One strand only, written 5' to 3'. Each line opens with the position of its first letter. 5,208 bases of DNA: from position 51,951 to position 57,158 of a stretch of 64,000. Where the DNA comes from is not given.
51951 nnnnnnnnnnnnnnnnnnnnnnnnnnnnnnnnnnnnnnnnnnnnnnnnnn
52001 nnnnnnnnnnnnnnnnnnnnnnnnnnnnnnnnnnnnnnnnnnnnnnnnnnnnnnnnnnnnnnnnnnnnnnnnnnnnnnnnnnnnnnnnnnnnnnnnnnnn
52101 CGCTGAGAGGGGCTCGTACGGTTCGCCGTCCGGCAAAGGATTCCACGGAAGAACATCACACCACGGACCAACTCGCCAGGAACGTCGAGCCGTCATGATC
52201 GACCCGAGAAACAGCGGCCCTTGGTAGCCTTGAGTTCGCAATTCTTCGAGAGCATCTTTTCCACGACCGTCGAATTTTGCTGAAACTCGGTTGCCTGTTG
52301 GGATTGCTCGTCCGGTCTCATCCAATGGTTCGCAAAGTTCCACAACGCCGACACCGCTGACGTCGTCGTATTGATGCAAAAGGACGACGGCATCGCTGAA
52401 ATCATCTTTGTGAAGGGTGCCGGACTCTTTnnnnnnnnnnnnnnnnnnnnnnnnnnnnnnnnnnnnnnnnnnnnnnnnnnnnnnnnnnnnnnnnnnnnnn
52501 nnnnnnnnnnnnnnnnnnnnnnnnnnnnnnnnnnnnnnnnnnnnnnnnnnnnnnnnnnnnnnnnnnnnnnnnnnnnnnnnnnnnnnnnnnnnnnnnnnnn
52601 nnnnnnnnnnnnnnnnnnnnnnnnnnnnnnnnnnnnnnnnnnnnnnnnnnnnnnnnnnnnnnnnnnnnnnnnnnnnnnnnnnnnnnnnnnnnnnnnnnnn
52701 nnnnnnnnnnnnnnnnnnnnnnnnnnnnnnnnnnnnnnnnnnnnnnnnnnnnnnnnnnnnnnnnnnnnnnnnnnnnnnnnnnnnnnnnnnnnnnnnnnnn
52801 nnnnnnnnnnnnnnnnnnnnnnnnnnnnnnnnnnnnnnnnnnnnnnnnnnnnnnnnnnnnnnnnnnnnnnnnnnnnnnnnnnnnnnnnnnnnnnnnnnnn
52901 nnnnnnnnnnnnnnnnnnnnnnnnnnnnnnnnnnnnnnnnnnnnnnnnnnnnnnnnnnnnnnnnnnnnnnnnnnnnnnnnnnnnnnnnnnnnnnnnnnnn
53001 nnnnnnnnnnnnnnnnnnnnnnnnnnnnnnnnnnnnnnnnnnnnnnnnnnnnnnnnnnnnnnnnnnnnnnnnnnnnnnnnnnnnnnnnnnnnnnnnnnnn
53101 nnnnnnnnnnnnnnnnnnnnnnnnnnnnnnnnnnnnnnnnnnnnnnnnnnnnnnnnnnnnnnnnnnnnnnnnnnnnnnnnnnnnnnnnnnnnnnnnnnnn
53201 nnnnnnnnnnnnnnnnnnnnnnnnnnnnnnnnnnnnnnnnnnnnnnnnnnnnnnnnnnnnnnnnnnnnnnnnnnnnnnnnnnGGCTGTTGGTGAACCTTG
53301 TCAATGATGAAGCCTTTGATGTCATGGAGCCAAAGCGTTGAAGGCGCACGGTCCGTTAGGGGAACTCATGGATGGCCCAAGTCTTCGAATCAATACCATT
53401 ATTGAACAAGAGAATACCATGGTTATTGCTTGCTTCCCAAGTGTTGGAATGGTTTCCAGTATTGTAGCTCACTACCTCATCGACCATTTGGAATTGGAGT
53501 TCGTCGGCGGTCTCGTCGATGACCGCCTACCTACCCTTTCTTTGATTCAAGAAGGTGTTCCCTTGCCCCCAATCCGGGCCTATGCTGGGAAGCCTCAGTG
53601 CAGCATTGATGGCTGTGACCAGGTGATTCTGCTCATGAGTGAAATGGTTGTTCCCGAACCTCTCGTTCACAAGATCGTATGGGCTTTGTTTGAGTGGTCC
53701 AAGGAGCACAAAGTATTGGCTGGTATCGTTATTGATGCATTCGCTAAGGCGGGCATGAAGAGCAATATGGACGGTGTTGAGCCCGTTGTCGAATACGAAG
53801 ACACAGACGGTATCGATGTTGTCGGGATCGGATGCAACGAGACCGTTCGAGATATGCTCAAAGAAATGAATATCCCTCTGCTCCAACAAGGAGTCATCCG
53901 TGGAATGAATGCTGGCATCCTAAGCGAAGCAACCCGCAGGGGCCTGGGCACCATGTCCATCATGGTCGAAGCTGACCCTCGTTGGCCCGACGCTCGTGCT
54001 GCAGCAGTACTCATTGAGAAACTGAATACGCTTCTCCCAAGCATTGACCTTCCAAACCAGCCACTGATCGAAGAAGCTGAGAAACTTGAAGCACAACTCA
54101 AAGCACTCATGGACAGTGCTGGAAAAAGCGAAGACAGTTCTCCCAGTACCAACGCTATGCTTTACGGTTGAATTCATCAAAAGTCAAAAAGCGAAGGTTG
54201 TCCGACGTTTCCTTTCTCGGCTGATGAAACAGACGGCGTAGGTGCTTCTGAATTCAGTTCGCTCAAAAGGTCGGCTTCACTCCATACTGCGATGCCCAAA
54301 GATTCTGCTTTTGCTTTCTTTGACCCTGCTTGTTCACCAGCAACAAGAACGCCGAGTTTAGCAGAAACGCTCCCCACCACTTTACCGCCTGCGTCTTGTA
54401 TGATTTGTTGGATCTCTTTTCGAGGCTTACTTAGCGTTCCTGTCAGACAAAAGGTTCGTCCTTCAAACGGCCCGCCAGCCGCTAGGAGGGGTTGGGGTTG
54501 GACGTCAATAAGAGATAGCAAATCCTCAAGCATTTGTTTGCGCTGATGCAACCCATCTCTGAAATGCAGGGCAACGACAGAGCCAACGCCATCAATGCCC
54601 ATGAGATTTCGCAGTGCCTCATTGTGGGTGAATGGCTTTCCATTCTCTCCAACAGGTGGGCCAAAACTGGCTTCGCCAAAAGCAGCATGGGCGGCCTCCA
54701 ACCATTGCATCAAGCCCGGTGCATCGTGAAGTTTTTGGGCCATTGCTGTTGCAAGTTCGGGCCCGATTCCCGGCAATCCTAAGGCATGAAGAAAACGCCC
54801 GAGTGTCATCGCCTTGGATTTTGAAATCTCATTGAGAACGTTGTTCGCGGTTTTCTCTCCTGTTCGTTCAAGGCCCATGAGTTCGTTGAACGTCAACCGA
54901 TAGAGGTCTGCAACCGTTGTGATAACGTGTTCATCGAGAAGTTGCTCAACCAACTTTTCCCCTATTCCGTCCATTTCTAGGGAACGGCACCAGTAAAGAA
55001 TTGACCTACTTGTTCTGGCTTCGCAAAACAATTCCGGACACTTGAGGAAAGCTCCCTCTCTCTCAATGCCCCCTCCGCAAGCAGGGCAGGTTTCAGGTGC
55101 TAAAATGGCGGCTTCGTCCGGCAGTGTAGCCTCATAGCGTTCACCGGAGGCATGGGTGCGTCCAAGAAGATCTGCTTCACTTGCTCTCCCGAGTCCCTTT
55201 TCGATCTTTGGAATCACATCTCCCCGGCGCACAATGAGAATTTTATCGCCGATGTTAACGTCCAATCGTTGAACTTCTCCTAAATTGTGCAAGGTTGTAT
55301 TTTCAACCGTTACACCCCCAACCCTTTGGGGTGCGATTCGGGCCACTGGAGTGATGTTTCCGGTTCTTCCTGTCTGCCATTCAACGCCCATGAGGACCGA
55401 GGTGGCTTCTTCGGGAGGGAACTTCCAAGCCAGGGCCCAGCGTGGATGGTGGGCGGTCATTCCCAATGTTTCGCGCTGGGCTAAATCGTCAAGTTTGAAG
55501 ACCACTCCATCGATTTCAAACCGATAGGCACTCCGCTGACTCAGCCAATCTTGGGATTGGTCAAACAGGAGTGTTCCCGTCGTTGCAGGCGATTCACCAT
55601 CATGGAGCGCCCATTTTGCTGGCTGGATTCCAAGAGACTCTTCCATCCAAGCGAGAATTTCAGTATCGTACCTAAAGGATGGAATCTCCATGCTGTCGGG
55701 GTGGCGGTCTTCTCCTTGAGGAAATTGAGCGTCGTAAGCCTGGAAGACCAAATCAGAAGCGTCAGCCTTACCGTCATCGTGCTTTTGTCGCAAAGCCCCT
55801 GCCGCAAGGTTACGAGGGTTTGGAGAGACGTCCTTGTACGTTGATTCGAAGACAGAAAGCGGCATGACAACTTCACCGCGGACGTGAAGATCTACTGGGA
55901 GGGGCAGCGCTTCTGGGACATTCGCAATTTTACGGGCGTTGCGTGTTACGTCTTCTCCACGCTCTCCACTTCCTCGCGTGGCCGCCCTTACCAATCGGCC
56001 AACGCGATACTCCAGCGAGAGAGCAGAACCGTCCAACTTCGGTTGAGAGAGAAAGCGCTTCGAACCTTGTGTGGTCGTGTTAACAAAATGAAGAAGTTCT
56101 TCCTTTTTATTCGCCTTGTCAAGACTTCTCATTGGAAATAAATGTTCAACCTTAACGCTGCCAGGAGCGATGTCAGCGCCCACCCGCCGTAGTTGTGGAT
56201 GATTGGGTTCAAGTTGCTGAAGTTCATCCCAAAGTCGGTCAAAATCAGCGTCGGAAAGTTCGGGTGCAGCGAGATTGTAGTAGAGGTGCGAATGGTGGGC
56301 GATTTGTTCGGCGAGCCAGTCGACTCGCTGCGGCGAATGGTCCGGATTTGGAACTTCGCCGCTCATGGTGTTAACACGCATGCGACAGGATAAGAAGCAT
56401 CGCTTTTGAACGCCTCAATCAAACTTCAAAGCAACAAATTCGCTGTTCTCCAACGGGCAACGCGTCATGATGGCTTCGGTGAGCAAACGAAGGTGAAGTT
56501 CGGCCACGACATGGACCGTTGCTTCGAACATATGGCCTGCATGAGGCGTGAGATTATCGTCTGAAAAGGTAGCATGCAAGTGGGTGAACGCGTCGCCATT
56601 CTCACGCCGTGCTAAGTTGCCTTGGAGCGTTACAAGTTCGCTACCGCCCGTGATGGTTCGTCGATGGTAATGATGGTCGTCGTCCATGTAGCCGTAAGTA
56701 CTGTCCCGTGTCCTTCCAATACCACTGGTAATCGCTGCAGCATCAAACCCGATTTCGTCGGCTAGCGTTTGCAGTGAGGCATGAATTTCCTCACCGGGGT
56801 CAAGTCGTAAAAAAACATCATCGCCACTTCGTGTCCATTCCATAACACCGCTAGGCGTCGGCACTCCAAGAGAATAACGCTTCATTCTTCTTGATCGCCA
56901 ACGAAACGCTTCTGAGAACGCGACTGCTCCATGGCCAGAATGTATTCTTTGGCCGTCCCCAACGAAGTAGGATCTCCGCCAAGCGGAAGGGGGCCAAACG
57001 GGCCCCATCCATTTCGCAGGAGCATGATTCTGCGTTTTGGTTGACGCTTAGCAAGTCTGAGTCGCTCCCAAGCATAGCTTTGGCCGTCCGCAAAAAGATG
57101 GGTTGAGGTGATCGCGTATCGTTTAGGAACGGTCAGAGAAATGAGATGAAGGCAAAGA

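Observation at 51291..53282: Convergent, tail-overlapping pair: DnaQ-like DEDDh exonuclease with C-terminal extension and a standalone Cas4-like Fe–S PD-(D/E)xK nuclease with extra C-terminal domain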

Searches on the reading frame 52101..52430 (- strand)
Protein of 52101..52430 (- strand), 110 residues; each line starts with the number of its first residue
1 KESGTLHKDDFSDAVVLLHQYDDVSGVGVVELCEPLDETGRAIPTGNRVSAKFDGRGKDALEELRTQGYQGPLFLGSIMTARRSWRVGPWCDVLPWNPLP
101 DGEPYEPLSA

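Call 55: predict_structure(alignment_id=A6)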
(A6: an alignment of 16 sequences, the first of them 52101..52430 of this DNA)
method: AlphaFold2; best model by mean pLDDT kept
length: 110 residues; sequences in the alignment: 16
mean_pLDDT: 86.8   pTM: 0.75
mean pLDDT of the five models: 86.8, 86.2, 85.8, 84.6, 82.9
residues with pLDDT >= 90: 74; 70-90: 17; 50-70: 16; < 50: 3
segments of 3 or more residues with pLDDT < 50: none
pLDDT, mean of each block of 10 residues (from residue 1): 57 95 97 83 94 97 96 94 91 89 62
secondary structure, 60 per line:
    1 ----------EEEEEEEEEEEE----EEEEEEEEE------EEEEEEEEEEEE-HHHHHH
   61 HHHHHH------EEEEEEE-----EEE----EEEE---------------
elements in order: E11-22 E27-35 E42-53 H55-66 E73-79 E85-87 E92-95

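Call 58: fold_search(model_id=the predicted structure, library=pdb)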
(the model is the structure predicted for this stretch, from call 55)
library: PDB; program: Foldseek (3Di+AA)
matches with E <= 10: 541; with E <= 0.001: 0
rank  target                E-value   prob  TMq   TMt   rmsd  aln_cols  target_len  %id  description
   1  3u4z_A                4.3e-03  1.00  0.43  0.43   7.8       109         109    4  Crystal Structure of the Tetrahymena telomerase processivity factor Teb1 OB-B (released 2011-12-14)
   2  8idx_A                1.4e-02  0.99  0.45  0.27   7.4       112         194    8  Structure of p205 HIN (released 2024-02-14)
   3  5yzp                  1.6e-02  0.99  0.44  0.27   7.9       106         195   10  Crystal structure of p204 HINa domain (released 2018-12-19)
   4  4jbk_A                1.8e-02  0.99  0.40  0.25   7.4       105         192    6  Molecular basis for abrogation of activation of pro-inflammatory cytokines (released 2013-06-26)
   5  4lnq_B                1.9e-02  0.98  0.39  0.24   5.8        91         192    5  Crystal structure of Ifi202 HINa domain in complex with 20bp dsDNA (released 2014-01-08)
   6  2hql_A                1.9e-02  0.97  0.43  0.45   5.7        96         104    9  Crystal structure of a small single-stranded DNA binding protein from Mycoplasma pneumoniae (released 2007-05-01)
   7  4l5r_C                1.9e-02  0.97  0.39  0.23   7.9       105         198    6  Crystal structure of p202 HIN1 in complex with 20-mer dsDNA (released 2013-07-31)
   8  4jbk_D                2.1e-02  0.98  0.40  0.25   7.6       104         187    6  Molecular basis for abrogation of activation of pro-inflammatory cytokines (released 2013-06-26)
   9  3k80_D                2.1e-02  0.87  0.36  0.38   7.3        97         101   13  Structure of essential protein from Trypanosoma brucei (released 2010-11-17)
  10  4lnq_A                2.2e-02  0.98  0.39  0.23   5.8        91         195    5  Crystal structure of Ifi202 HINa domain in complex with 20bp dsDNA (released 2014-01-08)
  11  4l5q                  2.3e-02  0.98  0.39  0.23   5.9        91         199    5  Crystal structure of p202 HIN1 (released 2013-07-31)
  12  6oe9                  2.4e-02  0.99  0.47  0.28   7.4       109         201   10  Crystal structure of p204 HIN1 domain (released 2019-07-10)
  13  4jbj_A                2.4e-02  0.97  0.40  0.24   7.3       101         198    6  Structural mimicry for functional antagonism (released 2013-06-26)
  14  3k8a_A                2.4e-02  0.87  0.36  0.39   7.7        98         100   15  Neisseria gonorrhoeae PriB (released 2010-01-12)
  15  3fhw_A                2.4e-02  0.77  0.32  0.35   7.6       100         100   13  Crystal structure of the protein priB from Bordetella parapertussis. Northeast Structural Genomics Consortium target B (released 2008-12-30)
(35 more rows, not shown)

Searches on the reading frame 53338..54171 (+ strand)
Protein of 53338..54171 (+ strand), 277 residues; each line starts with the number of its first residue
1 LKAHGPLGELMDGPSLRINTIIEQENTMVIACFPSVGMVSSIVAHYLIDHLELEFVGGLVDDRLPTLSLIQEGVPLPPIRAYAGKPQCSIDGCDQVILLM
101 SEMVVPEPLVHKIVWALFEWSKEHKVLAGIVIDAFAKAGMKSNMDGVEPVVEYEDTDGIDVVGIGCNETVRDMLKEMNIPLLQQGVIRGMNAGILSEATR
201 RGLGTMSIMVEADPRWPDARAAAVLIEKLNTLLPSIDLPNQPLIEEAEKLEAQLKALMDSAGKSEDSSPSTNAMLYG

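Call 3: search_protein_families(library=pfam, proteins=[window:53338-54171:+], max_evalue=0.01)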
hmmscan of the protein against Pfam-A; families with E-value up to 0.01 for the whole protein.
window:53338-54171:+ (277 aa): 1 family
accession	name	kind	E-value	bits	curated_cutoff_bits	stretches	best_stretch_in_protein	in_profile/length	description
PF09754.15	PAC2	-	2.6e-31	109.5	25.8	1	31-258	3-215/215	PAC2 family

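Call 4: search_protein_families(library=ncbifam, proteins=[window:53338-54171:+], max_evalue=0.01)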
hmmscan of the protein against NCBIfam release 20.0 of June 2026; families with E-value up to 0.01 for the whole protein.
window:53338-54171:+ (277 aa): 2 families
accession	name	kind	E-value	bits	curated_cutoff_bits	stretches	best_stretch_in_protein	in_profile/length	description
TIGR00161.1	TIGR00161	hypoth_equivalog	1.7e-30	106.4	199.25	1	20-265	11-229/239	proteasome assembly chaperone family protein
TIGR00162.1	TIGR00162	hypoth_equivalog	5.6e-06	25.9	200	0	160-270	139-252/260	proteasome assembly chaperone family protein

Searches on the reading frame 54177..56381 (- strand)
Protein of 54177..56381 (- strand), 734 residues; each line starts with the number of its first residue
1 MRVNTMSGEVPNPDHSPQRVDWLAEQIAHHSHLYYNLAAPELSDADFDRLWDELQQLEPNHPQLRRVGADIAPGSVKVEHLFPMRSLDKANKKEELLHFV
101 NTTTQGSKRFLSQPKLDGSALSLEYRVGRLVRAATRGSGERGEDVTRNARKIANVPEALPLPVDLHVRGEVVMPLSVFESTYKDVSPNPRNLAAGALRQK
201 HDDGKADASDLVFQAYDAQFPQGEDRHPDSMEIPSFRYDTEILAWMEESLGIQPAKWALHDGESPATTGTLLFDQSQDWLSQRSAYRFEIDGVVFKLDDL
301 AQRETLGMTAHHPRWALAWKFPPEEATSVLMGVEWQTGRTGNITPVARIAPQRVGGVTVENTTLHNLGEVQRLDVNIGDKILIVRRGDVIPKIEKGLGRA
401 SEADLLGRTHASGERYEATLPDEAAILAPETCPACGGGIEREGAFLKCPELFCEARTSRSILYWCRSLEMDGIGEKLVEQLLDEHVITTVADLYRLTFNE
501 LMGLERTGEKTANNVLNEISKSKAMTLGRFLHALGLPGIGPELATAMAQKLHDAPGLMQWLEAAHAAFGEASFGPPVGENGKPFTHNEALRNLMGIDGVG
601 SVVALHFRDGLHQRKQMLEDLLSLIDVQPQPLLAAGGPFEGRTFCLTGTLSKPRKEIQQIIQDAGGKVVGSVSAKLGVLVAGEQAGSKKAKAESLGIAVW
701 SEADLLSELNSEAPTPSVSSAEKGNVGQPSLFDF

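Call 3: search_protein_families(library=pfam, proteins=[window:54177-56381:-], max_evalue=0.01)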
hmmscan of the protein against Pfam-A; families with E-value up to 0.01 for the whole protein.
window:54177-56381:- (734 aa): 9 families
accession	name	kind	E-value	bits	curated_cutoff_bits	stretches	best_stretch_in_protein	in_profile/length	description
PF01653.23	DNA_ligase_aden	-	3.5e-51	174.6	27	1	77-324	6-253/253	NAD-dependent DNA ligase adenylation domain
PF03120.22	DNA_ligase_OB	-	3.6e-24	84.9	32.9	1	329-397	3-71/79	NAD-dependent DNA ligase OB-fold domain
PF00533.33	BRCT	-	3.3e-12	46.9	21.3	1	637-705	4-74/78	BRCA1 C Terminus (BRCT) domain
PF14520.12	HHH_5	-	3.7e-10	40.6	27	1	469-519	6-55/57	Helix-hairpin-helix domain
PF22745.1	Nlig-Ia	-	3e-08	34.6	27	1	18-64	4-50/92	DNA ligase-like, N-terminal NAD+-binding domain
PF12738.14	PTCB-BRCT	-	3.8e-06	27.2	22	1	644-699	3-58/63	twin BRCT domain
PF12826.13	HHH_2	-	0.0002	21.9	27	0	529-555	1-27/64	Helix-hairpin-helix motif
PF16589.12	BRCT_2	-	0.00025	21.7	27.3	1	639-693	3-58/86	BRCT domain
PF00633.29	HHH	-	0.0051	17.1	24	0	535-545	15-25/30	Helix-hairpin-helix motif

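Call 4: search_protein_families(library=ncbifam, proteins=[window:54177-56381:-], max_evalue=0.01)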
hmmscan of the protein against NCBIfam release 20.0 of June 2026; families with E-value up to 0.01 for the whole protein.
window:54177-56381:- (734 aa): 7 families
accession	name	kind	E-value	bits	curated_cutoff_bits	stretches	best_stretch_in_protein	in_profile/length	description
NF005932.1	PRK07956.1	equivalog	1.5e-160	535.9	369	1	18-707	1-662/664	NAD-dependent DNA ligase LigA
TIGR00575.1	dnlj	equivalog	3.5e-159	531.2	444.45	1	23-705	1-652/652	NAD-dependent DNA ligase LigA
NF010931.0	PRK14351.1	equivalog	1.5e-116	390.7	1051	1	14-706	30-679/692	NAD-dependent DNA ligase LigA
NF010930.0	PRK14350.1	equivalog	6.5e-77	259.4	652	4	278-397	268-387/669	NAD-dependent DNA ligase LigA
NF005987.0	PRK08097.1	equivalog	4.3e-49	167.4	498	3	16-209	30-219/562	NAD-dependent DNA ligase LigB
NF047932.1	antiphage_GapS2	exception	3.6e-05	24.1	330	1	645-699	128-186/189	anti-phage protein GapS2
NF004719.0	PRK06063.1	equivalog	0.0027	16.6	389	1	641-720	236-317/331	DEDDh family exonuclease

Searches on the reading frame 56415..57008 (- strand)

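Call 51: search_protein_families(library=pfam, proteins=[window:56415-57008:-], max_evalue=0.00001)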
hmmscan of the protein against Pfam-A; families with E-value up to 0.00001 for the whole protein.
window:56415-57008:- (197 aa): 1 family
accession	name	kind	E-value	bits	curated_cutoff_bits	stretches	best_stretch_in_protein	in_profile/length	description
PF03479.20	PCC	-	5.4e-19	69.1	25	1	65-174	3-113/117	Plants and Prokaryotes Conserved (PCC) domain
